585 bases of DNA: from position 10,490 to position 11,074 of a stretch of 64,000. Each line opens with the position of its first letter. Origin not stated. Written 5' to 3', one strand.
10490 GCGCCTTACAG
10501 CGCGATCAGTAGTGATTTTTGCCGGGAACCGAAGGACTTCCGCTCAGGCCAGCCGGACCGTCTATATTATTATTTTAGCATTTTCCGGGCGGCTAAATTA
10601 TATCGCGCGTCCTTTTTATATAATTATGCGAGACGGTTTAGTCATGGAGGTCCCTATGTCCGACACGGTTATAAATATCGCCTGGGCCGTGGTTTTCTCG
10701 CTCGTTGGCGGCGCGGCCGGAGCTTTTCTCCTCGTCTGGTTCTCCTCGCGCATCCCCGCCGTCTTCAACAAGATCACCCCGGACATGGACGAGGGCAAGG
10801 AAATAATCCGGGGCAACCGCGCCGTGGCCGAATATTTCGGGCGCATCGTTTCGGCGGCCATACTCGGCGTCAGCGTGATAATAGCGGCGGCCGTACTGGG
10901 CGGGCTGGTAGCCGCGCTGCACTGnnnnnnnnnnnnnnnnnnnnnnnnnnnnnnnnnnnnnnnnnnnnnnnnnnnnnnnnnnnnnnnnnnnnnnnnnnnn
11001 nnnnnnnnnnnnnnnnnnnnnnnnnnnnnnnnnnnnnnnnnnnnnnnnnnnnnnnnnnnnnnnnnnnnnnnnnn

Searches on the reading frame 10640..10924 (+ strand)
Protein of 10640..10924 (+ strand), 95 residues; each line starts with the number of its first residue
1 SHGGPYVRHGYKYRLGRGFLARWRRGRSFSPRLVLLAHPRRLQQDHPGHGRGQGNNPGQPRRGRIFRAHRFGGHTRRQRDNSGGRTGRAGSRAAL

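Call 12: search_protein_families(library=pfam, proteins=[window:10640-10924:+], max_evalue=0.01)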
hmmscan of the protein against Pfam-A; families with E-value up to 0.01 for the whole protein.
window:10640-10924:+ (95 aa): 0 families

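Call 14: search_protein_families(library=pfam, proteins=[window:10644-10922:+], max_evalue=1)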
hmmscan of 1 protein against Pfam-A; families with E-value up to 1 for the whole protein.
window:10644-10922:+ (93 aa): 0 families

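Call 58: search_protein_families(library=pfam, alignment_id=A2, max_evalue=1)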
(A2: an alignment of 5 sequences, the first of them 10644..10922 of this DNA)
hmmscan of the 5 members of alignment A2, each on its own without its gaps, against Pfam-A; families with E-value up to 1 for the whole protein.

A. member 1, window:10644-10922:+ (93 aa): 0 families

B. families by the number of members that match (of 5 scanned): 7 families
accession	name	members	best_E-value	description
PF03994.20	DUF350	3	6.7e-07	Domain of Unknown Function (DUF350)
PF10439.15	Bacteriocin_IIc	2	0.028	Bacteriocin class II with double-glycine leader peptide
PF03611.19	EIIC-GAT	1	0.092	PTS system sugar-specific permease component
PF13796.11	Sensor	1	0.1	Putative sensor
PF13188.13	PAS_8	1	0.16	PAS domain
PF04888.17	SseC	1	0.34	Secretion system effector C (SseC) like family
PF19832.4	DUF6313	1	0.55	Family of unknown function (DUF6313)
